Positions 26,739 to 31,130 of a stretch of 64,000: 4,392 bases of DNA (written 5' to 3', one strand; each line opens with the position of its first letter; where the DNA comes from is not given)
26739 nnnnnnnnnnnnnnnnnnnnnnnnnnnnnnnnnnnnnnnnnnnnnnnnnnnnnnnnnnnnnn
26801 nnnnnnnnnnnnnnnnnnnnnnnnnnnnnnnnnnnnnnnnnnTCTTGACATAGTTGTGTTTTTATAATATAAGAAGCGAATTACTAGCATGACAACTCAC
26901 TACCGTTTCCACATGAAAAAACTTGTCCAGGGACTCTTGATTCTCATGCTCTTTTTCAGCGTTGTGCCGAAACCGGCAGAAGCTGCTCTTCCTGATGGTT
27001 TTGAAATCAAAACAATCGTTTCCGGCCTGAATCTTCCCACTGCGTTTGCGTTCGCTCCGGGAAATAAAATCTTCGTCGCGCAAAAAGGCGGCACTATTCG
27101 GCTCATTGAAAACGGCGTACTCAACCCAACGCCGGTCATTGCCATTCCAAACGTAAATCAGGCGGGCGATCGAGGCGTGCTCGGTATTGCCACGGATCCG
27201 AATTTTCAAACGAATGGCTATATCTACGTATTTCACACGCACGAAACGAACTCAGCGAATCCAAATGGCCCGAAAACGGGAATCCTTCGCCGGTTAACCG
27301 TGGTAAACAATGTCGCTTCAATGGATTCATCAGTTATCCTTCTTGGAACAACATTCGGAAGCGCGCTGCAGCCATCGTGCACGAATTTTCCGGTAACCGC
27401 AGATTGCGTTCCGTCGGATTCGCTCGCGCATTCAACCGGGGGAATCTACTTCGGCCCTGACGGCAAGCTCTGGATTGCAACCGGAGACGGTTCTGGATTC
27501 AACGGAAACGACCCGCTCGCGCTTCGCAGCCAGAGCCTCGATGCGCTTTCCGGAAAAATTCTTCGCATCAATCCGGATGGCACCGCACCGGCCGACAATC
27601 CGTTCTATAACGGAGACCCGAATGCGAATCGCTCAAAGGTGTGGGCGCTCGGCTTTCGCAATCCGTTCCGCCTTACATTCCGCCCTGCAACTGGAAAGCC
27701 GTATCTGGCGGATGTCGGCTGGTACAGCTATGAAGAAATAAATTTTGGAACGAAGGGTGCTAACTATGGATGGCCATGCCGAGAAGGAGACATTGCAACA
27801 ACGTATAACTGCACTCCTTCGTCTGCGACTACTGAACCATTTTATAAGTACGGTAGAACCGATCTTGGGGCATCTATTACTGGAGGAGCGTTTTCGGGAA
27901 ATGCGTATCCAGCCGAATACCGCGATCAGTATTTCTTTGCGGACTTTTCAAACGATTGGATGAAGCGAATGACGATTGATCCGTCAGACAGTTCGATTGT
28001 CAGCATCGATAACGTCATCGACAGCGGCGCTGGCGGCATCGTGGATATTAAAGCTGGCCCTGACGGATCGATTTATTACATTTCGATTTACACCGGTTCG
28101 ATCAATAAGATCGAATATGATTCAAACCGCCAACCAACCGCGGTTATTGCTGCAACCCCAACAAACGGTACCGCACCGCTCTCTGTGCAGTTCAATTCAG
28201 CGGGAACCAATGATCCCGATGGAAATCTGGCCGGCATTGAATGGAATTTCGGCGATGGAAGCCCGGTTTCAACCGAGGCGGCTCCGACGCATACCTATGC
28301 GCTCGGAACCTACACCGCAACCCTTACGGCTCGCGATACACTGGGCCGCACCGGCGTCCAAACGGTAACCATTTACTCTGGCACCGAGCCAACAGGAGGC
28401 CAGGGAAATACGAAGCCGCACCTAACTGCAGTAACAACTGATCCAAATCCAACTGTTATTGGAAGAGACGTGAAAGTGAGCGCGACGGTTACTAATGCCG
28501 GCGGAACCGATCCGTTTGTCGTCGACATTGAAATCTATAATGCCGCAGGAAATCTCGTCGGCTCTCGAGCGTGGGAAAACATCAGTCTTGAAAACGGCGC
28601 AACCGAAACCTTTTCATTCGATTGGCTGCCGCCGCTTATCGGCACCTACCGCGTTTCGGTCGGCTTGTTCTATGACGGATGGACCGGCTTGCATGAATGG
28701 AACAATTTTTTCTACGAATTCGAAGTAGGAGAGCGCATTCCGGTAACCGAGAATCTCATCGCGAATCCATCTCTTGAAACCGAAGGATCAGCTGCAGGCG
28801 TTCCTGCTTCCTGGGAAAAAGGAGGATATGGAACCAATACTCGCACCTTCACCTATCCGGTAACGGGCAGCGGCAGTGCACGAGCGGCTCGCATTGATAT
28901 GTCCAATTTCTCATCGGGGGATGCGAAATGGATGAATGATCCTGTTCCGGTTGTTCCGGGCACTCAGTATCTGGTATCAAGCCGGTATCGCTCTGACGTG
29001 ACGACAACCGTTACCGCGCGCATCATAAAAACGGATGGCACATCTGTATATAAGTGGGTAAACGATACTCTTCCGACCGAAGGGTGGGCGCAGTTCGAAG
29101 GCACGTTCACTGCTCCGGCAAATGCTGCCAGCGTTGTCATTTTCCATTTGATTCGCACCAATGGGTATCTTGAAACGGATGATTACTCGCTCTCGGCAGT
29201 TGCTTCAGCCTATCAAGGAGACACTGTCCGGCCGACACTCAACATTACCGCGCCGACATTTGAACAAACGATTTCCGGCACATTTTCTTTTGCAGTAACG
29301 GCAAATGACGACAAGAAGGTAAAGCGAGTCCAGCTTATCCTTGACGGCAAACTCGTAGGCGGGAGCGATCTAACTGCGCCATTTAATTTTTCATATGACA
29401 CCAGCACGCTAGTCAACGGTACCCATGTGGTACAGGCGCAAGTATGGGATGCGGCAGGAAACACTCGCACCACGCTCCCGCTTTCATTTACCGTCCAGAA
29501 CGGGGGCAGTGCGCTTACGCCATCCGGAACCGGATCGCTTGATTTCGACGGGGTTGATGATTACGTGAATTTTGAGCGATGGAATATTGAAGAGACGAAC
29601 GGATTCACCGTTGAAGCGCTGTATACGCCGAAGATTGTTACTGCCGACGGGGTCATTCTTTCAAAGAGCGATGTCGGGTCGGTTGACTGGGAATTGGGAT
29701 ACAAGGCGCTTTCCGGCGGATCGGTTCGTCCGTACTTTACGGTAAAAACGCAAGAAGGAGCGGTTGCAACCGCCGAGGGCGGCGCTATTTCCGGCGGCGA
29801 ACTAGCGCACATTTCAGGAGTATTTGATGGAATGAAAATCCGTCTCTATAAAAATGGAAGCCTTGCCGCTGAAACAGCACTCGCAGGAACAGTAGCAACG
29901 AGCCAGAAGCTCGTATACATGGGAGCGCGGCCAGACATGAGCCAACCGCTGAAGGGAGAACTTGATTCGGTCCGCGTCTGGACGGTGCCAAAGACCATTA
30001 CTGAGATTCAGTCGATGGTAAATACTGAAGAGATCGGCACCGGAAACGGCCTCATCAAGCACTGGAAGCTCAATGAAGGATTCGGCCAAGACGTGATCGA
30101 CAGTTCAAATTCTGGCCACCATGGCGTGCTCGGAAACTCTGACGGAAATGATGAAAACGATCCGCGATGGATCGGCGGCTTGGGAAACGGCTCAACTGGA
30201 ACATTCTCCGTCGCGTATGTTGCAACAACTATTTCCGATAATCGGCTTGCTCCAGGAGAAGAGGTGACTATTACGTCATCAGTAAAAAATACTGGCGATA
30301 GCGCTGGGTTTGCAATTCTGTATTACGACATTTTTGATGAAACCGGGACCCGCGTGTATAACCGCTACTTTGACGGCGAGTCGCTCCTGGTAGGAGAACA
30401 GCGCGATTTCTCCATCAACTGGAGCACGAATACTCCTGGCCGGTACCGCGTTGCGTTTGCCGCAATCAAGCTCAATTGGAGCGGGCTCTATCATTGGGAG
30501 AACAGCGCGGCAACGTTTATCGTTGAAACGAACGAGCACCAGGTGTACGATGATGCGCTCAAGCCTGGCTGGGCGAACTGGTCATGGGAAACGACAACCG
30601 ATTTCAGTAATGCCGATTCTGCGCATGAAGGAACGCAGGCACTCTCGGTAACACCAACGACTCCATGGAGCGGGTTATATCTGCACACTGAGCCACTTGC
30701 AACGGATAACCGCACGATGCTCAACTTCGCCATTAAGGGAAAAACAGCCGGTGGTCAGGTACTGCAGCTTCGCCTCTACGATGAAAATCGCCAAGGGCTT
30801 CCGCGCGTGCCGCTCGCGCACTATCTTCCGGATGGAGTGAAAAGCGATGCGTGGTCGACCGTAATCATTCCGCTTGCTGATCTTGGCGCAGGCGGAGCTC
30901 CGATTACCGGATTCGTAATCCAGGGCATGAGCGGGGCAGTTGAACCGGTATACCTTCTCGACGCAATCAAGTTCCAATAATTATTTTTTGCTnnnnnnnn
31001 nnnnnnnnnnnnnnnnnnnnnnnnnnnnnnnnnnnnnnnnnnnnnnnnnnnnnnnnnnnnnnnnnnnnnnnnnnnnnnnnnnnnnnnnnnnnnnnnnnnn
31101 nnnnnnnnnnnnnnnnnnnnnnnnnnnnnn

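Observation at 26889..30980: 1363-aa secreted protein joining a PQQ-type sugar dehydrogenase propeller to PKD, CARDB, CBM and LamG modules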

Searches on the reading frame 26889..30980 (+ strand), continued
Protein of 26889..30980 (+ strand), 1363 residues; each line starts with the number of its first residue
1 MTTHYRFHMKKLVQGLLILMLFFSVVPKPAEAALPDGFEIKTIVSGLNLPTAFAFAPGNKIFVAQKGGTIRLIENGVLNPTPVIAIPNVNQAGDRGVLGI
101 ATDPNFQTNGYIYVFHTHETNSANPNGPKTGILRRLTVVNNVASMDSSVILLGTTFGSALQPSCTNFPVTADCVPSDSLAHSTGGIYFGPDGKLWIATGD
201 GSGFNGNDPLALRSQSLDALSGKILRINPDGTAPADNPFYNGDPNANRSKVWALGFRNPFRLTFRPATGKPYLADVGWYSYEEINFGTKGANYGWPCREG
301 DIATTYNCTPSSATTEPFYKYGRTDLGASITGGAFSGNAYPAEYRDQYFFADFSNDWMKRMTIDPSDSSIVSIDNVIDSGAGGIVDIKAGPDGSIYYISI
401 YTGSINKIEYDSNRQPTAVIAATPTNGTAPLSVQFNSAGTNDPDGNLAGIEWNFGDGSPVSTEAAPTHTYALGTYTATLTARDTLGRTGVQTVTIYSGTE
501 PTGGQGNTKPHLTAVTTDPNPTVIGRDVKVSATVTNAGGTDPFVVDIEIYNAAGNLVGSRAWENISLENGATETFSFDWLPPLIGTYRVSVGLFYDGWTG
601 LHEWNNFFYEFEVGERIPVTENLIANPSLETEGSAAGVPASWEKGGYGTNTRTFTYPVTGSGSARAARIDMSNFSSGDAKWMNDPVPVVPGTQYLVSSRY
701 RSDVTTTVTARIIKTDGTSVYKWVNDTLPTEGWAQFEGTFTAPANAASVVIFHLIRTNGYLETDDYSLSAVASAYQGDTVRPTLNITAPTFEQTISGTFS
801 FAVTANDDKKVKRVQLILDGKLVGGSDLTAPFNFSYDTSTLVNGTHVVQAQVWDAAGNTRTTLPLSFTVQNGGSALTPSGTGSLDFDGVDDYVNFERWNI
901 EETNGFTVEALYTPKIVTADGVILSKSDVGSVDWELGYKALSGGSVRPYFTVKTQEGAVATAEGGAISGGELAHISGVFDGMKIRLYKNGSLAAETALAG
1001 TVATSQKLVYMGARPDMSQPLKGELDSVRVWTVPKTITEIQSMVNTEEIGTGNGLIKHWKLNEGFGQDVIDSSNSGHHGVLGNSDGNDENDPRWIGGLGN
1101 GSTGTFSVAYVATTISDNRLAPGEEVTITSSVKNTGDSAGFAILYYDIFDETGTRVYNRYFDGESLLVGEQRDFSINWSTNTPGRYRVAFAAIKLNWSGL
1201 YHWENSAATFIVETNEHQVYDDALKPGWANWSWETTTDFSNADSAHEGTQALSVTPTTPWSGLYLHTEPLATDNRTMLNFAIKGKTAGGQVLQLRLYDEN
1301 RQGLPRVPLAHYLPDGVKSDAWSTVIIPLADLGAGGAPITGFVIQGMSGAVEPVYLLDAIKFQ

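Call 53: list_cluster_members(proteins=[P0001, P0002, P0016])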
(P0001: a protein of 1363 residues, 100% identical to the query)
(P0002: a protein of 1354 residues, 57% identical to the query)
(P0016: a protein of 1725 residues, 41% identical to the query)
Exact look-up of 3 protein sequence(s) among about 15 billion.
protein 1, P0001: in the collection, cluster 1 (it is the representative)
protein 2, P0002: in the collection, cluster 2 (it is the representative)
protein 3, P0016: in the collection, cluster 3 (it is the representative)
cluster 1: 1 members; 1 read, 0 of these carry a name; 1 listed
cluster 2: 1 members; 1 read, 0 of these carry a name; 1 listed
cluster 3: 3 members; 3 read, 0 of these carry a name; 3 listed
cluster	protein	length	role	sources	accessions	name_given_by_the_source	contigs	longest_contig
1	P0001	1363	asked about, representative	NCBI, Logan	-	-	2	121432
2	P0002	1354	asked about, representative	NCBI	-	-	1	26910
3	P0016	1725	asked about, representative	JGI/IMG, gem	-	-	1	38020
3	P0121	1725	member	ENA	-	-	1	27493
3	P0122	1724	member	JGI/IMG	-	-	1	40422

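Call 59: find_encoding_contigs(protein=P0052, flank=10000, max_places=1)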
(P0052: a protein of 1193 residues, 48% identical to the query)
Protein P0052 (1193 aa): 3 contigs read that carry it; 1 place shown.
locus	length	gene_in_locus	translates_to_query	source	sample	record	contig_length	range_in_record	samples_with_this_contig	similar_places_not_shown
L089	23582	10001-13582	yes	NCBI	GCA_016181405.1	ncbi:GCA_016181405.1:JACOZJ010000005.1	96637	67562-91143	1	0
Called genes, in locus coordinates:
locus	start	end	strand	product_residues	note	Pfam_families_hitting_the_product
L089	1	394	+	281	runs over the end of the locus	PF00923:TAL_FSA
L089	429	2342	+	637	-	PF19291:TREH_N, PF00723:Glyco_hydro_15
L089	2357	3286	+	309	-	PF00890:FAD_binding_2 (faint), PF01266:DAO (faint), PF07992:Pyr_redox_2, PF13738:Pyr_redox_3, PF00070:Pyr_redox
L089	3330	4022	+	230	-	PF18400:Thioredoxin_12 (faint), PF13462:Thioredoxin_4, PF01323:DSBA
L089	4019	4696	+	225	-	PF13462:Thioredoxin_4, PF01323:DSBA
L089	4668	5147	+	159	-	PF07884:VKOR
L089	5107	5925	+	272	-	PF03477:ATP-cone (faint), PF22357:AF1548-like_C (faint), PF04471:Mrr_cat (faint)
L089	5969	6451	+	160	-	PF07681:DoxX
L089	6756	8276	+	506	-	PF13506:Glyco_transf_21, PF00535:Glycos_transf_2, PF13641:Glyco_tranf_2_3, PF13632:Glyco_trans_2_3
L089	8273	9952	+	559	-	PF13231:PMT_2 (weak), PF24677:DUF7657 (weak)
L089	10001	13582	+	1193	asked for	PF07995:GSDH, PF23500:DUF7133 (faint), PF18911:PKD_4, PF00801:PKD, PF07705:CARDB (faint), PF13385:Laminin_G_3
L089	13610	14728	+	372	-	PF01341:Glyco_hydro_6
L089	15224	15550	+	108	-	-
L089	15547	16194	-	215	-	-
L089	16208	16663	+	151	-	-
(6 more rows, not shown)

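Call 60: find_encoding_contigs(protein=P0057, flank=10000, max_places=1)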
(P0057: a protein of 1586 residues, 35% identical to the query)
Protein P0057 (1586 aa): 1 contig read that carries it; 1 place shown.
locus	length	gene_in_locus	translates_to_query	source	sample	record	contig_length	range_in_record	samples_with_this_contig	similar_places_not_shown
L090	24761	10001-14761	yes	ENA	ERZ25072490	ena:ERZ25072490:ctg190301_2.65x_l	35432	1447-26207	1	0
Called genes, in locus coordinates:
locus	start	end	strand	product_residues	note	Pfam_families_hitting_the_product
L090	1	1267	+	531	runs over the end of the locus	PF01522:Polysacc_deac_1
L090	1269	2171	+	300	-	-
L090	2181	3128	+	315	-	-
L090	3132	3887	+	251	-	PF00483:NTP_transferase, PF01128:IspD (weak), PF01983:CofC (faint), PF12804:NTP_transf_3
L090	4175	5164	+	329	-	-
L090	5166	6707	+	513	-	PF13506:Glyco_transf_21, PF00535:Glycos_transf_2, PF13641:Glyco_tranf_2_3, PF13632:Glyco_trans_2_3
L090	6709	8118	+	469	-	PF13231:PMT_2 (weak)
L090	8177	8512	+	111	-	-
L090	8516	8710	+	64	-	-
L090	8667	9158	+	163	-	PF04138:GtrA_DPMS_TM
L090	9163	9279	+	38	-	-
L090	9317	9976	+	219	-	PF00535:Glycos_transf_2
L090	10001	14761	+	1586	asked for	PF07995:GSDH, PF00801:PKD, PF18911:PKD_4, PF14524:Wzt_C (faint), PF16403:Bact_surface_Ig-like, PF13385:Laminin_G_3, PF16403:Bact_surface_Ig-like, PF07705:CARDB (weak), +1 more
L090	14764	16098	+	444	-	PF01341:Glyco_hydro_6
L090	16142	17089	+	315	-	PF00579:tRNA-synt_1b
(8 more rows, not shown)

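Call 61: find_encoding_contigs(protein=P0060, flank=10000, max_places=1)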
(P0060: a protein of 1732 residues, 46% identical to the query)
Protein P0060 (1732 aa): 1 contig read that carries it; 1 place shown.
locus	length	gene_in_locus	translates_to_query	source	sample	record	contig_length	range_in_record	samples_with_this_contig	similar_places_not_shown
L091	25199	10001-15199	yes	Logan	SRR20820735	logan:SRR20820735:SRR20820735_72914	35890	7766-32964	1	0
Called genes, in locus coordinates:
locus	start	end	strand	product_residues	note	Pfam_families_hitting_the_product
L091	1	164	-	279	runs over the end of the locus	PF13385:Laminin_G_3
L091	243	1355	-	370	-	-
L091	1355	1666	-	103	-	-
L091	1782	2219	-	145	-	PF02077:SURF4 (faint), PF07681:DoxX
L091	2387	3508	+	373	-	PF00723:Glyco_hydro_15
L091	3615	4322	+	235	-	PF00702:Hydrolase (weak)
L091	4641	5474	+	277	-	-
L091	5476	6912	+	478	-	PF13506:Glyco_transf_21, PF00535:Glycos_transf_2 (faint), PF13641:Glyco_tranf_2_3, PF13632:Glyco_trans_2_3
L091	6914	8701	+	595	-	PF13231:PMT_2 (weak)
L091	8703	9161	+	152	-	PF04138:GtrA_DPMS_TM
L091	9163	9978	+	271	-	PF13641:Glyco_tranf_2_3 (weak), PF00535:Glycos_transf_2, PF10111:Glyco_tranf_2_2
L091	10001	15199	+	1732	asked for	PF07995:GSDH, PF00801:PKD, PF18911:PKD_4, PF22352:K319L-like_PKD (faint), PF07705:CARDB (faint), PF16403:Bact_surface_Ig-like, PF13385:Laminin_G_3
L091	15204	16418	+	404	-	PF01341:Glyco_hydro_6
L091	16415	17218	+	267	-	-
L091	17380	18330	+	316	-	PF00579:tRNA-synt_1b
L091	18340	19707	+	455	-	PF01336:tRNA_anti-codon, PF00152:tRNA-synt_2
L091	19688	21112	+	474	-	PF02789:Peptidase_M17_N (weak), PF00883:Peptidase_M17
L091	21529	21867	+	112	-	-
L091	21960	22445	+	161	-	-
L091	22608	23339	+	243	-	PF02616:SMC_ScpA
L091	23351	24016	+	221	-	PF04079:SMC_ScpB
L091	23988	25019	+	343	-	PF00768:Peptidase_S11, PF13354:Beta-lactamase2 (weak)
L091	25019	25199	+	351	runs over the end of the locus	PF00953:Glycos_transf_4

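Call 79: search_protein_families(library=pfam, proteins=[L005:8957-9994:+, L003:9210-9971:+], max_evalue=1)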
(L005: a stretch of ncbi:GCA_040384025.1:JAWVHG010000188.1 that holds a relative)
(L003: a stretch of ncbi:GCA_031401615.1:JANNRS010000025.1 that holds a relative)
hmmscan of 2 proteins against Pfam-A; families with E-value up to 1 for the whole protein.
L005:8957-9994:+ (345 aa): 7 families
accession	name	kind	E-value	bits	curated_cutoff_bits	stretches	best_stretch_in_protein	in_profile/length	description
PF00535.33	Glycos_transf_2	-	2.9e-24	86.3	23.3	1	4-124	1-123/168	Glycosyl transferase family 2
PF13641.12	Glyco_tranf_2_3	-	2.4e-22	80.6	27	1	3-222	3-230/230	Glycosyltransferase like family 2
PF13632.12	Glyco_trans_2_3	-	4e-14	53.3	27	1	85-285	4-194/198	Glycosyl transferase family group 2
PF10111.15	Glyco_tranf_2_2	-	1.3e-05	25.3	27.3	1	4-95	1-97/276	Glycosyltransferase like family 2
PF13506.12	Glyco_transf_21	-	1.4e-05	25.1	21.7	1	55-219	6-172/174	Glycosyl transferase family 21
PF21448.3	DNMK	-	0.033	14.2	27.1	1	19-89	155-225/232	Deoxynucleotide monophosphate kinase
PF13704.12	Glyco_tranf_2_4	-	0.053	14.4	27.5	1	14-60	5-48/98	Glycosyl transferase family 2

L003:9210-9971:+ (253 aa): 5 families
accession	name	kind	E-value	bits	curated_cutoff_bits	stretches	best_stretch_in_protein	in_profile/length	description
PF00535.33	Glycos_transf_2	-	8.5e-28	97.8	23.3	1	4-174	1-168/168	Glycosyl transferase family 2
PF10111.15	Glyco_tranf_2_2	-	4.9e-08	33.2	27.3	1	4-107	1-104/276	Glycosyltransferase like family 2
PF13641.12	Glyco_tranf_2_3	-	0.00028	21.4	27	1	3-119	3-121/230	Glycosyltransferase like family 2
PF13704.12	Glyco_tranf_2_4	-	0.0028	18.6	27.5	1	23-101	10-88/98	Glycosyl transferase family 2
PF09044.15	Kp4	-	0.12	12.9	27.8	1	50-123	32-105/125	Kp4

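Call 80: search_protein_families(library=ncbifam, proteins=[L003:9210-9971:+, L005:8957-9994:+, L091:6914-8701:+], max_evalue=0.001)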
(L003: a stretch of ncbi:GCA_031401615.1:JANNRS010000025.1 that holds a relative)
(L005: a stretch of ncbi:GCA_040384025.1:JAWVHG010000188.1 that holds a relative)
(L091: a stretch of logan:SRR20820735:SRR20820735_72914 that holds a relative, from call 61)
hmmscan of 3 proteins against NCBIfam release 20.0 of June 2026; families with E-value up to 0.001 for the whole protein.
L003:9210-9971:+ (253 aa): 24 families
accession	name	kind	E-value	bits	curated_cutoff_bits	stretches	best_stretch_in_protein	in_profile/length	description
TIGR03937.1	PgaC_IcaA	equivalog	9.1e-20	71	422.3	1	2-119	46-161/407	poly-beta-1,6-N-acetyl-D-glucosamine synthase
NF047588.1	GlcsyltransPgfSStrep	equivalog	2e-16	60.1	500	1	1-182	1-176/308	glycosyltransferase PgfS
NF041875.1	EPS_EpsD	equivalog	9.6e-15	54.8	370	1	3-126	1-121/325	exopolysaccharide biosynthesis glycosyltransferase EpsD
NF047683.1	TeichurnBiosyTuaG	equivalog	1.6e-14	54.2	400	1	2-117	7-119/252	teichuronic acid biosynthesis protein TuaG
NF007482.0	PRK10073.1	equivalog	1.2e-12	47.5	423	1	2-99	7-100/334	glycosyltransferase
TIGR04283.1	glyco_like_mftF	equivalog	1.3e-11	44.5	182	1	3-109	1-97/221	TIGR04283 family arsenosugar biosynthesis glycosyltransferase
TIGR04182.1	glyco_TIGR04182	equivalog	1.5e-10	41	325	1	3-231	2-212/293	S-layer glycoprotein N-glycosyltransferase AglJ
NF010496.0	PRK13915.1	equivalog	2.9e-10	39.7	262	1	2-94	32-126/307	glucosyl-3-phosphoglycerate synthase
NF038302.1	EPS_HpsE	equivalog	3.7e-10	39.3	300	1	1-97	1-99/307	hormogonium polysaccharide biosynthesis glycosyltransferase HpsE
NF058614.1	PPMAGASynPpgS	equivalog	9.9e-10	38.2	370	1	4-171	3-163/226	polyprenyl-phospho-N-acetylgalactosaminyl synthase PpgS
NF007986.1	PRK10714.1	equivalog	1.2e-09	37.6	529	1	2-207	7-201/316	undecaprenyl-phosphate 4-deoxy-4-formamido-L-arabinose transferase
TIGR03111.1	glyc2_xrt_Gpos1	hypoth_equivalog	1.4e-09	37.3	363.95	1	2-138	50-186/439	TIGR03111 family XrtG-associated glycosyltransferase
NF050050.1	ProtGlycPglI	equivalog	3.1e-09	36.6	500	1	2-129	3-128/306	GalNAc(5)-diNAcBac-PP-undecaprenol beta-1,3-glucosyltransferase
NF041391.1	DPhHxTase_Halo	equivalog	5.5e-09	35.3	375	1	9-211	3-188/213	dolichyl-phosphate hexose transferase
NF041865.1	EpsU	equivalog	5.4e-07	29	700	1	3-114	41-152/394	exopolysaccharide biosynthesis GT2 family glycosyltransferase EpsU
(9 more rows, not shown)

L005:8957-9994:+ (345 aa): 21 families
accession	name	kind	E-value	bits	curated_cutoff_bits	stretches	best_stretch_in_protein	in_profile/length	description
TIGR03937.1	PgaC_IcaA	equivalog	4.8e-37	127.9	422.3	1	2-283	46-329/407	poly-beta-1,6-N-acetyl-D-glucosamine synthase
TIGR03111.1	glyc2_xrt_Gpos1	hypoth_equivalog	1.8e-17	63.2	363.95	1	2-284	50-348/439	TIGR03111 family XrtG-associated glycosyltransferase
NF007482.0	PRK10073.1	equivalog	7.4e-15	54.8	423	1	2-96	7-102/334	glycosyltransferase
TIGR03965.1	mycofact_glyco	equivalog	9.6e-15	54.4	280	1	2-216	75-293/467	mycofactocin biosynthesis glycosyltransferase MftF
TIGR04283.1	glyco_like_mftF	equivalog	8.1e-14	51.7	182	1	3-197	1-180/221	TIGR04283 family arsenosugar biosynthesis glycosyltransferase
TIGR04242.1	nodulat_NodC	equivalog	9.6e-14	51.1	550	1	3-220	50-281/395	chitooligosaccharide synthase NodC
NF041875.1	EPS_EpsD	equivalog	3.3e-11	43.2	370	1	3-99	1-99/325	exopolysaccharide biosynthesis glycosyltransferase EpsD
NF041865.1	EpsU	equivalog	8.5e-10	38.2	700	1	2-230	40-272/394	exopolysaccharide biosynthesis GT2 family glycosyltransferase EpsU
NF041394.1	GtaseAglG_Halo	equivalog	1.5e-09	37.6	440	1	1-119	1-121/304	glucosyl-dolichyl phosphate glucuronosyltransferase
NF047683.1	TeichurnBiosyTuaG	equivalog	1.3e-08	34.8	400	1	2-109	7-115/252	teichuronic acid biosynthesis protein TuaG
NF010496.0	PRK13915.1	equivalog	3.4e-08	32.9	262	1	2-113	32-151/307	glucosyl-3-phosphoglycerate synthase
NF007986.1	PRK10714.1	equivalog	7e-08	31.8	529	1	2-90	7-101/316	undecaprenyl-phosphate 4-deoxy-4-formamido-L-arabinose transferase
NF047588.1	GlcsyltransPgfSStrep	equivalog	1.2e-07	31.3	500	1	1-93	1-99/308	glycosyltransferase PgfS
NF038299.1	EPS_HpsN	equivalog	5.8e-07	28.8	425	1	2-117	2-119/317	hormogonium polysaccharide biosynthesis glycosyltransferase HpsN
TIGR03030.1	CelA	equivalog_domain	2.1e-06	26.1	699.1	1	155-312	309-454/714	UDP-forming cellulose synthase catalytic subunit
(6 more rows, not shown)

L091:6914-8701:+ (595 aa): 0 families

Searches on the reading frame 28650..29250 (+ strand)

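Call 24: search_protein_families(library=pfam, proteins=[window:28650-29250:+], max_evalue=10)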
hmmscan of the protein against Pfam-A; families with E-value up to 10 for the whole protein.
window:28650-29250:+ (200 aa): 1 family
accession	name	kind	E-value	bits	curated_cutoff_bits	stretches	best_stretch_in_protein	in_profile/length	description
PF02018.23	CBM_4_9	-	1.6e-07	32.2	25.9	1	36-164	3-127/136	Carbohydrate binding domain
